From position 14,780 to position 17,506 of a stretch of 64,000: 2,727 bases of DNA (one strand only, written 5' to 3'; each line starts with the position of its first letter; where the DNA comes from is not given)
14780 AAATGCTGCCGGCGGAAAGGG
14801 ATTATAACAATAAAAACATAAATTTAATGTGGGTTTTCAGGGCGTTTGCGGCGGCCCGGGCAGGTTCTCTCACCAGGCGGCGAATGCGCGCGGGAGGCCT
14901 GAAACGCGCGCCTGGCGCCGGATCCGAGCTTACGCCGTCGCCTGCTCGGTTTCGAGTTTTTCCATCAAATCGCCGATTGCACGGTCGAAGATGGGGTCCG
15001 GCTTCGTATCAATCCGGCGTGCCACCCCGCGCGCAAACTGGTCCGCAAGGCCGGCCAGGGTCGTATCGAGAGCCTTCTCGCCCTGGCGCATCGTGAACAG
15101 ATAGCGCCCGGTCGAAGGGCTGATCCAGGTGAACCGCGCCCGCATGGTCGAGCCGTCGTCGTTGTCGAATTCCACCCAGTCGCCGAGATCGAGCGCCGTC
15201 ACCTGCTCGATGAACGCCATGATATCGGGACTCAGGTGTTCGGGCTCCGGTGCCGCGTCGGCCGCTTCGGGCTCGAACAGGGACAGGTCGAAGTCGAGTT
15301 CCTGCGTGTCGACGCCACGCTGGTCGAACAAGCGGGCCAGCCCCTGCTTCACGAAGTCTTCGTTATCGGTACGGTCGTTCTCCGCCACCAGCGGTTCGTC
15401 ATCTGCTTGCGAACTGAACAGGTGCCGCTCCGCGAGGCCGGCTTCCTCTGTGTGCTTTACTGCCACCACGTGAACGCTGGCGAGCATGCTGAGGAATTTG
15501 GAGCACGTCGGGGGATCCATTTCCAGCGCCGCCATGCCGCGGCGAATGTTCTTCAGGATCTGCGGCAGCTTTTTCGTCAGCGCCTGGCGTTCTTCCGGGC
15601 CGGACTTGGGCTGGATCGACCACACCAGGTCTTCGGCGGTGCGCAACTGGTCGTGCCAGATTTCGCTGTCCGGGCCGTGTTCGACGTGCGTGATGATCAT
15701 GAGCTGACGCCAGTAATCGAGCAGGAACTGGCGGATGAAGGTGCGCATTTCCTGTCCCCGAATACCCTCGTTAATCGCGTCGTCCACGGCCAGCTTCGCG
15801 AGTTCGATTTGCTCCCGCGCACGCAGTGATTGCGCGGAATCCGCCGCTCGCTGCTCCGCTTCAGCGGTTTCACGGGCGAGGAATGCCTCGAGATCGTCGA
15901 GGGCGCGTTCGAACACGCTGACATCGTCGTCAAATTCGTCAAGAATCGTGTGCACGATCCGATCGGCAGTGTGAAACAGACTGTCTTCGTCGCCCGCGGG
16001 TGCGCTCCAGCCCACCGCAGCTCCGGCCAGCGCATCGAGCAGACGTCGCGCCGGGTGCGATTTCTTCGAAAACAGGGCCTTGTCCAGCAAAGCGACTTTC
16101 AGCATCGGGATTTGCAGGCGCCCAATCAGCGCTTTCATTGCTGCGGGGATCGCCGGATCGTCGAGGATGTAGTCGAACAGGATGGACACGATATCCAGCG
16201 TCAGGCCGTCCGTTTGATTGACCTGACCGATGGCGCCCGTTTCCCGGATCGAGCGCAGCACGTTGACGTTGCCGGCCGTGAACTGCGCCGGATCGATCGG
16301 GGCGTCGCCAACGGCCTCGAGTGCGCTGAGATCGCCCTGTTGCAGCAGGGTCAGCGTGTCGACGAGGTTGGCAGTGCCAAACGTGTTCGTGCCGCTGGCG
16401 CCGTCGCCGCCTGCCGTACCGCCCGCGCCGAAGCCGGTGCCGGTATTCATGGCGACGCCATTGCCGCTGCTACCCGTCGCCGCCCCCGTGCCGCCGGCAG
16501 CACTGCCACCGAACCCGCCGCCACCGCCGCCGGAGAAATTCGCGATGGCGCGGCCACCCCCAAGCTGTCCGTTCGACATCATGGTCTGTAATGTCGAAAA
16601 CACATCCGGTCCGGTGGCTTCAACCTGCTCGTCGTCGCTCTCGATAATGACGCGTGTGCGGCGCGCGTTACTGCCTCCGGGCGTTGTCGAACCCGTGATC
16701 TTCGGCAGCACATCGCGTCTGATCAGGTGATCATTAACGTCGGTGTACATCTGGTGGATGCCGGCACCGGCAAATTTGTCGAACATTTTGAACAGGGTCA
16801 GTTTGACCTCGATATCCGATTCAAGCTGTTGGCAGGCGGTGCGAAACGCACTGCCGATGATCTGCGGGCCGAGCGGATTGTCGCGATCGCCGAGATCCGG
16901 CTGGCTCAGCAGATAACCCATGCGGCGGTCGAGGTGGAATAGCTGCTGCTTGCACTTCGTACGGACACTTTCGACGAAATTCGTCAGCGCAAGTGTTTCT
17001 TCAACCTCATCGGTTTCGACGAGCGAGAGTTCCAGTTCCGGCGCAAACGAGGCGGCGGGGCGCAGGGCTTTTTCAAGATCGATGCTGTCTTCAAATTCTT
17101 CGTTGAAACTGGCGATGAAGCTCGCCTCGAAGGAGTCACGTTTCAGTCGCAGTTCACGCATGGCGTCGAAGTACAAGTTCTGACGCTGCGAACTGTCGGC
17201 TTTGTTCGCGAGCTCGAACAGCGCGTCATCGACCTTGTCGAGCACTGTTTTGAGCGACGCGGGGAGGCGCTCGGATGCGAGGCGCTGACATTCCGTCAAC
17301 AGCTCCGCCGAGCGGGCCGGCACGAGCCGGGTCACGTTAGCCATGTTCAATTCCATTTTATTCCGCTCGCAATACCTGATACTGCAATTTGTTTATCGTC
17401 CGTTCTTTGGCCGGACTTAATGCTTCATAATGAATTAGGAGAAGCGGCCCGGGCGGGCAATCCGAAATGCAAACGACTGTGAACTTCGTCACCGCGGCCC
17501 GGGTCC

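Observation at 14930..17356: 808-aa DUF1631-like protein with a ~70-residue Gly-rich low-complexity insert.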

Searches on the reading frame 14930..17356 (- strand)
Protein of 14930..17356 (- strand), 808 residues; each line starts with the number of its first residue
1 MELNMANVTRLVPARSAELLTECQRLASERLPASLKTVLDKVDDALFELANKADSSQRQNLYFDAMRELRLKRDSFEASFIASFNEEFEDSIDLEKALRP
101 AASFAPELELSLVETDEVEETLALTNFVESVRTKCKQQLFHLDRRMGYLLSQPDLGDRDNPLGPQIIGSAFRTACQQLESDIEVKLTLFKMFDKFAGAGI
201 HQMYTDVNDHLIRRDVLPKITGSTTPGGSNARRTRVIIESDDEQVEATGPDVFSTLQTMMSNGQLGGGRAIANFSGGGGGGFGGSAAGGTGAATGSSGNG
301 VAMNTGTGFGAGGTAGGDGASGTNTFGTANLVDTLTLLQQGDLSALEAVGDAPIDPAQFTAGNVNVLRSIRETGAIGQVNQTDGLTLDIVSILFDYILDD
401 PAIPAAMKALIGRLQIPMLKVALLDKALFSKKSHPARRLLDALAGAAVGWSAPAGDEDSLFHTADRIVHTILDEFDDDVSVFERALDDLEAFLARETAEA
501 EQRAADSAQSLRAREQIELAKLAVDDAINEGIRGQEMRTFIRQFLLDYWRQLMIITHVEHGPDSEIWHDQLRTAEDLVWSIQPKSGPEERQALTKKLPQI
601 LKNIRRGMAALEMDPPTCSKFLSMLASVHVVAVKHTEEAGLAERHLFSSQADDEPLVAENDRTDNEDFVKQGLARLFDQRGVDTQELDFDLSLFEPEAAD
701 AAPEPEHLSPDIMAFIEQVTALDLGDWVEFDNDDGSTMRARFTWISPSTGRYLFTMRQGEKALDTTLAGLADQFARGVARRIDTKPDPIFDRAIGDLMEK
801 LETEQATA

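Call 5: search_protein_families(library=pfam, proteins=[window:14930-17356:-], max_evalue=1)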
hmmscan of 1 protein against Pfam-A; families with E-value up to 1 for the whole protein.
window:14930-17356:- (808 aa): 1 family
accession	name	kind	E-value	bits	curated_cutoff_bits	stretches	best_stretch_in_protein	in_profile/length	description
PF07793.16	DUF1631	-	1.1e-190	636.2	33.7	1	13-801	3-741/741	Protein of unknown function (DUF1631)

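Call 6: search_protein_families(library=ncbifam, proteins=[window:14930-17356:-], max_evalue=1)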
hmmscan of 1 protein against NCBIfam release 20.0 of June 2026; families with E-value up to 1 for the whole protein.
window:14930-17356:- (808 aa): 1 family
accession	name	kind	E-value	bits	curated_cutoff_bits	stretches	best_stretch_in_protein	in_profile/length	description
NF058594.1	PacR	exception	2.6e-69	234.5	1200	3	15-240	1-225/752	PacR family protein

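Call 12: find_homologous_proteins(query=window:14930-17356:-, max_evalue=1e-10)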
Query window:14930-17356:- (808 aa): 1558 proteins with E <= 1e-10 among 8000 candidates; the best 120 are listed.
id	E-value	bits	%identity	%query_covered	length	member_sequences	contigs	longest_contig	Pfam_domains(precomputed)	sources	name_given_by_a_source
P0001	0.0e+0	1789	100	100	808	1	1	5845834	PF07793.18,PF26672.1,PF26671.1,PF26670.1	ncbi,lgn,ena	-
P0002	0.0e+0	1616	92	63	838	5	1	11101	PF07793.18,PF26672.1,PF26671.1,PF26670.1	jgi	-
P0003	0.0e+0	1606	89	100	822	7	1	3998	PF07793.18,PF26672.1,PF26671.1,PF26670.1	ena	-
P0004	0.0e+0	1551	90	60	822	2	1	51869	PF07793.18,PF26672.1,PF26671.1,PF26670.1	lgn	-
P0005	0.0e+0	1534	89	60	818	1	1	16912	PF07793.18,PF26672.1,PF26671.1,PF26670.1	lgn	-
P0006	0.0e+0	1529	84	100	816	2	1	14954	PF07793.18,PF26672.1,PF26671.1,PF26670.1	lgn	-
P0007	0.0e+0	1508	88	60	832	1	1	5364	PF07793.18,PF26672.1,PF26671.1,PF26670.1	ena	-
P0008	0.0e+0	1447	82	100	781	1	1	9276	PF07793.18,PF26672.1,PF26671.1,PF26670.1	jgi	jgi:hypothetical protein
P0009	0.0e+0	1445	82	100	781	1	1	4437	PF07793.18,PF26672.1,PF26671.1,PF26670.1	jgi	jgi:hypothetical protein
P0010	0.0e+0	1369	79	60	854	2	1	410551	PF07793.18,PF26672.1,PF26671.1,PF26670.1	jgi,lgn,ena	-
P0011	0.0e+0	1263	73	60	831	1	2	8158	PF07793.18,PF26672.1,PF26671.1,PF26670.1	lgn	-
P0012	0.0e+0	1212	68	100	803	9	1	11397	PF07793.18,PF26672.1,PF26671.1,PF26670.1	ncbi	-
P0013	0.0e+0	1211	69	99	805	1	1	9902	PF07793.18,PF26672.1,PF26671.1,PF26670.1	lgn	-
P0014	0.0e+0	1106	65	99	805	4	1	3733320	PF07793.18,PF26672.1,PF26671.1,PF26670.1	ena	-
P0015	0.0e+0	1106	62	100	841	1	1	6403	PF07793.18,PF26672.1,PF26671.1,PF26670.1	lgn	-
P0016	0.0e+0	1104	63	100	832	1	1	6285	PF07793.18,PF26672.1,PF26671.1,PF26670.1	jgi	jgi:hypothetical protein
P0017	0.0e+0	1039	59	100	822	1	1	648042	PF07793.18,PF26672.1,PF26671.1,PF26670.1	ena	-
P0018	3.9e-272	923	55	100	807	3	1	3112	PF07793.18,PF26672.1,PF26671.1,PF26670.1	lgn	-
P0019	1.1e-267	909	54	100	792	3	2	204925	PF07793.18,PF26672.1,PF26671.1,PF26670.1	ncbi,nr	ncbi:MAG: DUF1631 domain-containing protein [Gammaproteobacteria bacterium]|nr:DUF1631 domain-contai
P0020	4.6e-267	907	52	99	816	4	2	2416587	PF07793.18,PF26672.1,PF26671.1,PF26670.1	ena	-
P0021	2.9e-266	904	57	32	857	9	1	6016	PF07793.18,PF26672.1,PF26671.1,PF26670.1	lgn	-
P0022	3.5e-266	904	53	99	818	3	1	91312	PF07793.18,PF26672.1,PF26671.1,PF26670.1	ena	-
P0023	7.6e-266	902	56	100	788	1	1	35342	PF07793.18,PF26672.1,PF26671.1,PF26670.1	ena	-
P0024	3.1e-265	900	54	99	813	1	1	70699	PF07793.18,PF26672.1,PF26671.1,PF26670.1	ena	-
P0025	9.9e-265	899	52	99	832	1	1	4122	PF07793.18,PF26672.1,PF26671.1,PF26670.1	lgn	-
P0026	3.4e-264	897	51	99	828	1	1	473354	PF07793.18,PF26672.1,PF26671.1,PF26670.1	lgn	-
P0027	4.2e-264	897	60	88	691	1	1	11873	PF07793.18,PF26672.1,PF26671.1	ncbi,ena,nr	ncbi:MAG: DUF1631 domain-containing protein [Proteobacteria bacterium]|nr:DUF1631 domain-containing 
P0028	5.6e-264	896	52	99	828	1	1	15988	PF07793.18,PF26672.1,PF26671.1,PF26670.1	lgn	-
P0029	3.4e-263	894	51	99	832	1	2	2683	PF07793.18,PF26672.1,PF26671.1,PF26670.1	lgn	-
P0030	1.1e-262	892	51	99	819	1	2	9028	PF07793.18,PF26672.1,PF26671.1,PF26670.1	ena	-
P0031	5.2e-262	890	51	99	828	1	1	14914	PF07793.18,PF26672.1,PF26671.1,PF26670.1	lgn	-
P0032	8.1e-262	889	51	99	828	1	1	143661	PF07793.18,PF26672.1,PF26671.1,PF26670.1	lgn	-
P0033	1.0e-261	889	53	99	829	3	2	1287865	PF07793.18,PF26672.1,PF26671.1,PF26670.1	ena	-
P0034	1.2e-261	889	52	99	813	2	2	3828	PF07793.18,PF26672.1,PF26671.1,PF26670.1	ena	-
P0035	5.9e-261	886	53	99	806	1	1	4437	PF07793.18,PF26672.1,PF26671.1,PF26670.1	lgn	-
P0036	1.3e-257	875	53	99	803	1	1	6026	PF07793.18,PF26672.1,PF26671.1,PF26670.1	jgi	jgi:hypothetical protein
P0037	1.9e-255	868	51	99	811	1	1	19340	PF07793.18,PF26672.1,PF26671.1,PF26670.1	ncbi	ncbi:MAG: DUF1631 domain-containing protein [Gammaproteobacteria bacterium]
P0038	2.9e-252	858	53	59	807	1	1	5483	PF07793.18,PF26672.1,PF26671.1,PF26670.1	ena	-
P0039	6.8e-252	856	56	56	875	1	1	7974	PF07793.18,PF26672.1,PF26671.1,PF26670.1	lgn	-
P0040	8.5e-250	849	56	56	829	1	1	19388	PF07793.18,PF26672.1,PF26671.1,PF26670.1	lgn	-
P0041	9.8e-250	849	49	97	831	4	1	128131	PF07793.18,PF26672.1,PF26671.1,PF26670.1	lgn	-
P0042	6.6e-245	833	50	99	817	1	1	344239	PF07793.18,PF26672.1,PF26671.1,PF26670.1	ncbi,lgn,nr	ncbi:MAG: DUF1631 domain-containing protein [Gammaproteobacteria bacterium]|nr:DUF1631 domain-contai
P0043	1.5e-243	829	50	99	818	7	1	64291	PF07793.18,PF26672.1,PF26671.1,PF26670.1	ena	-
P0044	4.7e-239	814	49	99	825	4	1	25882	PF07793.18,PF26672.1,PF26671.1,PF26670.1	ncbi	ncbi:MAG: DUF1631 domain-containing protein [Gammaproteobacteria bacterium]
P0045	1.6e-238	812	49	99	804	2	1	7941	PF07793.18,PF26672.1,PF26671.1,PF26670.1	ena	-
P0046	1.1e-237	809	49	100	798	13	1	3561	PF07793.18,PF26672.1,PF26671.1,PF26670.1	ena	-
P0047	2.5e-237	808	48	99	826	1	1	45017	PF07793.18,PF26672.1,PF26671.1,PF26670.1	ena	-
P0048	6.0e-237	807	49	99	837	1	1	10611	PF07793.18,PF26672.1,PF26671.1,PF26670.1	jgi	jgi:Protein of unknown function (DUF1631)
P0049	2.5e-236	805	50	99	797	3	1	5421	PF07793.18,PF26672.1,PF26671.1,PF26670.1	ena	-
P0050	4.4e-236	804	49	99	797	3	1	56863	PF07793.18,PF26672.1,PF26671.1,PF26670.1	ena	-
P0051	4.9e-236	804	50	66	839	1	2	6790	PF07793.18,PF26672.1,PF26671.1,PF26670.1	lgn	-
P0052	3.5e-234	798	47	99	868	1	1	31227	PF07793.18,PF26672.1,PF26671.1,PF26670.1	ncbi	-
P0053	3.7e-232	791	50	98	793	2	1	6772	PF07793.18,PF26672.1,PF26671.1,PF26670.1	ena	-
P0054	1.0e-230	786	53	59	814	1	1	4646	PF07793.18,PF26672.1,PF26671.1,PF26670.1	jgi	jgi:hypothetical protein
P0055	2.7e-230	785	47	99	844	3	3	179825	PF07793.18,PF26672.1,PF26671.1,PF26670.1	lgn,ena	-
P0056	3.6e-230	785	48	99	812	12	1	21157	PF07793.18,PF26672.1,PF26671.1,PF26670.1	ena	-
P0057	4.1e-230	784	47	99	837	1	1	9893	PF07793.18,PF26672.1,PF26671.1,PF26670.1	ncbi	-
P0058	5.5e-230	784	50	61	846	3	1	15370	PF07793.18,PF26672.1,PF26671.1,PF26670.1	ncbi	-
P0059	5.1e-229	781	48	99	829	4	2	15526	PF07793.18,PF26672.1,PF26671.1,PF26670.1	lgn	-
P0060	8.2e-229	780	49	99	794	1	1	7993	PF07793.18,PF26672.1,PF26671.1,PF26670.1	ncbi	-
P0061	5.3e-228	777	52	59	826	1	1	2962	PF07793.18,PF26672.1,PF26671.1,PF26670.1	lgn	-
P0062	1.9e-227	776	48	99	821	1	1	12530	PF07793.18,PF26672.1,PF26671.1,PF26670.1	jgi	jgi:Protein of unknown function (DUF1631)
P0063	2.1e-227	775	49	99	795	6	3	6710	PF07793.18,PF26672.1,PF26671.1,PF26670.1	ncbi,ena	-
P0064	2.6e-227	775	50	98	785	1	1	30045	PF07793.18,PF26672.1,PF26671.1,PF26670.1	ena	-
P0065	9.5e-227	773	49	63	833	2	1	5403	PF07793.18,PF26672.1,PF26671.1,PF26670.1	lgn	-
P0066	2.5e-226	772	48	99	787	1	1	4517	PF07793.18,PF26672.1,PF26671.1,PF26670.1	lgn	-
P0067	3.7e-225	768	47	100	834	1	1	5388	PF07793.18,PF26672.1,PF26671.1,PF26670.1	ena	-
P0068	4.2e-225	768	46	99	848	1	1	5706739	PF07793.18,PF26672.1,PF26671.1,PF26670.1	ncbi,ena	-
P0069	6.2e-225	767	47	99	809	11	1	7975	PF07793.18,PF26672.1,PF26671.1,PF26670.1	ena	-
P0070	2.7e-224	765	47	99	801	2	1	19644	PF07793.18,PF26672.1,PF26671.1,PF26670.1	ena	-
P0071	3.6e-224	765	67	64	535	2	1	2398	PF26672.1,PF26671.1,PF26670.1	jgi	-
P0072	1.6e-223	763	47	99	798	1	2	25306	PF07793.18,PF26672.1,PF26671.1,PF26670.1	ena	-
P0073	2.0e-222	759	48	99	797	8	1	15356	PF07793.18,PF26672.1,PF26671.1,PF26670.1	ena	-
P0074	3.6e-222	758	46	99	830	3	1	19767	PF07793.18,PF26672.1,PF26671.1,PF26670.1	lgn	-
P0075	7.4e-222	757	48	99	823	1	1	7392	PF07793.18,PF26672.1,PF26671.1,PF26670.1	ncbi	-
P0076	1.4e-221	756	47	99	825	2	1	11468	PF07793.18,PF26672.1,PF26671.1,PF26670.1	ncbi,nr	ncbi:MAG: DUF1631 domain-containing protein [Gammaproteobacteria bacterium]|nr:DUF1631 domain-contai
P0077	1.6e-221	756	47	99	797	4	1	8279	PF07793.18,PF26672.1,PF26671.1,PF26670.1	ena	-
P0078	3.8e-221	755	47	99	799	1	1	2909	PF07793.18,PF26672.1,PF26671.1,PF26670.1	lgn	-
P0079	4.0e-221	755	49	60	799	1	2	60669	PF07793.18,PF26672.1,PF26671.1,PF26670.1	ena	-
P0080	7.5e-221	754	48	99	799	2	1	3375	PF07793.18,PF26672.1,PF26671.1,PF26670.1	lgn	-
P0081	1.1e-218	747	47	99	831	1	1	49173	PF07793.18,PF26672.1,PF26671.1,PF26670.1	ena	-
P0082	1.6e-218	746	50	59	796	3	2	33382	PF07793.18,PF26672.1,PF26671.1,PF26670.1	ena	-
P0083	3.3e-218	745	46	99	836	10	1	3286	PF07793.18,PF26672.1,PF26671.1,PF26670.1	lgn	-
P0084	3.8e-218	745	48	99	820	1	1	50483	PF07793.18,PF26672.1,PF26671.1,PF26670.1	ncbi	-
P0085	5.3e-218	744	48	99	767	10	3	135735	PF07793.18,PF26672.1,PF26671.1,PF26670.1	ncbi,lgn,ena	-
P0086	1.0e-215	737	50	86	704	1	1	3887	PF07793.18,PF26672.1,PF26671.1,PF26670.1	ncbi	ncbi:MAG: DUF1631 family protein, partial [Pseudomonadota bacterium]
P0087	1.1e-215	737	47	99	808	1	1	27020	PF07793.18,PF26672.1,PF26671.1,PF26670.1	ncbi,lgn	ncbi:MAG: DUF1631 domain-containing protein [Gammaproteobacteria bacterium]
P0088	1.2e-215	736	46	99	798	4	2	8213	PF07793.18,PF26672.1,PF26671.1,PF26670.1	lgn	-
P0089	1.4e-215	736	47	99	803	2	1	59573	PF07793.18,PF26672.1,PF26671.1,PF26670.1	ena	-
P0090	7.0e-215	734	47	99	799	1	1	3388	PF07793.18,PF26672.1,PF26671.1,PF26670.1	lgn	-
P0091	4.7e-209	715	46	99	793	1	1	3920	PF07793.18,PF26672.1,PF26671.1,PF26670.1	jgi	-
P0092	2.3e-208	712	46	99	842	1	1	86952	PF07793.18,PF26672.1,PF26671.1,PF26670.1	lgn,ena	-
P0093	2.3e-208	712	45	60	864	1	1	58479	PF07793.18,PF26672.1,PF26671.1,PF26670.1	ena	-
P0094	3.1e-204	699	62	66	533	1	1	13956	PF26672.1,PF26671.1,PF26670.1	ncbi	ncbi:MAG: hypothetical protein ACI8XZ_005093, partial [Gammaproteobacteria bacterium]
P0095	1.7e-201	690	45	99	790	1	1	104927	PF07793.18,PF26672.1,PF26671.1,PF26670.1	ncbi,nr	ncbi:MAG: DUF1631 domain-containing protein [Gammaproteobacteria bacterium]|nr:DUF1631 domain-contai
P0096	1.8e-199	683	46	99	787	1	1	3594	PF07793.18,PF26672.1,PF26671.1,PF26670.1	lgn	-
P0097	3.4e-199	682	63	60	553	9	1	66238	PF26672.1,PF26671.1,PF26670.1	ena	-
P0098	5.0e-196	672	45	98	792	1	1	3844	PF07793.18,PF26672.1,PF26671.1,PF26670.1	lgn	-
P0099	4.1e-193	662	44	99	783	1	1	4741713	PF07793.18,PF26672.1,PF26671.1,PF26670.1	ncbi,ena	-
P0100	4.2e-191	655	49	78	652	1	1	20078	PF07793.18,PF26672.1,PF26671.1,PF26670.1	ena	-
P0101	7.4e-191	655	46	99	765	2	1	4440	PF07793.18,PF26672.1,PF26671.1,PF26670.1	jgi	-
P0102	3.3e-190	652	45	99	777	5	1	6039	PF07793.18,PF26672.1,PF26671.1,PF26670.1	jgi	-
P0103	1.6e-189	650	45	100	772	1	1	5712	PF07793.18,PF26672.1,PF26671.1,PF26670.1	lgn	-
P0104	1.3e-188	647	44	99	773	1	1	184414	PF07793.18,PF26672.1,PF26671.1,PF26670.1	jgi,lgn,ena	-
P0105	4.6e-180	619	44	83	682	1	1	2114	PF07793.18,PF26672.1,PF26671.1,PF26670.1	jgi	jgi:hypothetical protein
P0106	2.2e-171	590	52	68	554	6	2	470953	PF07793.18,PF26671.1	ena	-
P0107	5.1e-165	569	43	99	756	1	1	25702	PF07793.18,PF26672.1,PF26671.1,PF26670.1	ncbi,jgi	jgi:hypothetical protein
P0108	4.5e-162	559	41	99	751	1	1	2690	PF07793.18,PF26672.1,PF26671.1,PF26670.1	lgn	-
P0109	6.0e-160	552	55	59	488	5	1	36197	PF26672.1,PF26671.1,PF26670.1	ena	-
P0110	6.8e-159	549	41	99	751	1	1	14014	PF07793.18,PF26672.1,PF26671.1,PF26670.1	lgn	-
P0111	9.2e-158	545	39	97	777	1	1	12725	PF07793.18,PF26672.1,PF26671.1,PF26670.1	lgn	-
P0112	2.8e-157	544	40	98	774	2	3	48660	PF07793.18,PF26672.1,PF26671.1,PF26670.1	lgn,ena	-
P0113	4.8e-157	543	38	98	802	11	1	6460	PF07793.18,PF26672.1,PF26671.1,PF26670.1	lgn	-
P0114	6.2e-157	542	37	99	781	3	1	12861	PF07793.18,PF26672.1,PF26671.1,PF26670.1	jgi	-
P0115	3.2e-156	540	42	59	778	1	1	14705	PF07793.18,PF26672.1,PF26671.1,PF26670.1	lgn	-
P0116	7.1e-156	539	40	97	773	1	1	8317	PF07793.18,PF26672.1,PF26671.1,PF26670.1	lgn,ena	-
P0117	7.8e-156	539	37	98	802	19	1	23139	PF07793.18,PF26672.1,PF26671.1,PF26670.1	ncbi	-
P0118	1.5e-155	538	40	97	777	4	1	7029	PF07793.18,PF26672.1,PF26671.1,PF26670.1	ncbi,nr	ncbi:MAG: DUF1631 domain-containing protein [Gammaproteobacteria bacterium]|nr:DUF1631 domain-contai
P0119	1.7e-155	538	39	98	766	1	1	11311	PF07793.18,PF26672.1,PF26671.1,PF26670.1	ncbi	-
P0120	2.9e-154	534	41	59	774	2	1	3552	PF07793.18,PF26672.1,PF26671.1,PF26670.1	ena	-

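Call 16: find_encoding_contigs(protein=P0001, flank=10000, max_places=3)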
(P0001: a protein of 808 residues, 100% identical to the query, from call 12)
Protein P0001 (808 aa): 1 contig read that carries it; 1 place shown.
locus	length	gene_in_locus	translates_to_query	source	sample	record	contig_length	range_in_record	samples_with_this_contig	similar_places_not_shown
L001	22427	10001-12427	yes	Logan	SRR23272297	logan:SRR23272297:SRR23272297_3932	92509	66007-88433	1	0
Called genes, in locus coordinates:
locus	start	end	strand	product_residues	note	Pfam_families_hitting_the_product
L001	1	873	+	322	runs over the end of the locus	PF01882:DUF58, PF13519:VWA_2 (weak)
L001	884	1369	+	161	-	PF14316:DUF4381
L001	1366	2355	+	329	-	PF00092:VWA, PF06707:DUF1194 (faint), PF13519:VWA_2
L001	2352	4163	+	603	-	PF13519:VWA_2, PF00515:TPR_1 (weak), PF07719:TPR_2 (weak)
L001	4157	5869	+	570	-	PF13584:BatD, PF25607:DUF7939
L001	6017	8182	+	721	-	PF00072:Response_reg, PF00989:PAS, PF08447:PAS_3, PF13426:PAS_9, PF00990:GGDEF, PF00563:EAL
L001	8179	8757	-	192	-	PF12804:NTP_transf_3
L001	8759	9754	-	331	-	PF02625:XdhC_CoxI, PF13478:XdhC_C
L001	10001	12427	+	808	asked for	PF07793:DUF1631, PF26671:DUF1631_2nd, PF26672:DUF1631_3rd, PF26670:DUF1631_C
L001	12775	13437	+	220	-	-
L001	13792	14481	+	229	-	PF00005:ABC_tran, PF13304:AAA_21 (faint)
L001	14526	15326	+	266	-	PF02405:MlaE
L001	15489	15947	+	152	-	PF02470:MlaD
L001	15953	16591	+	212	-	PF05494:MlaC, PF16156:DUF4864 (weak)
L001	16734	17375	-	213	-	PF05494:MlaC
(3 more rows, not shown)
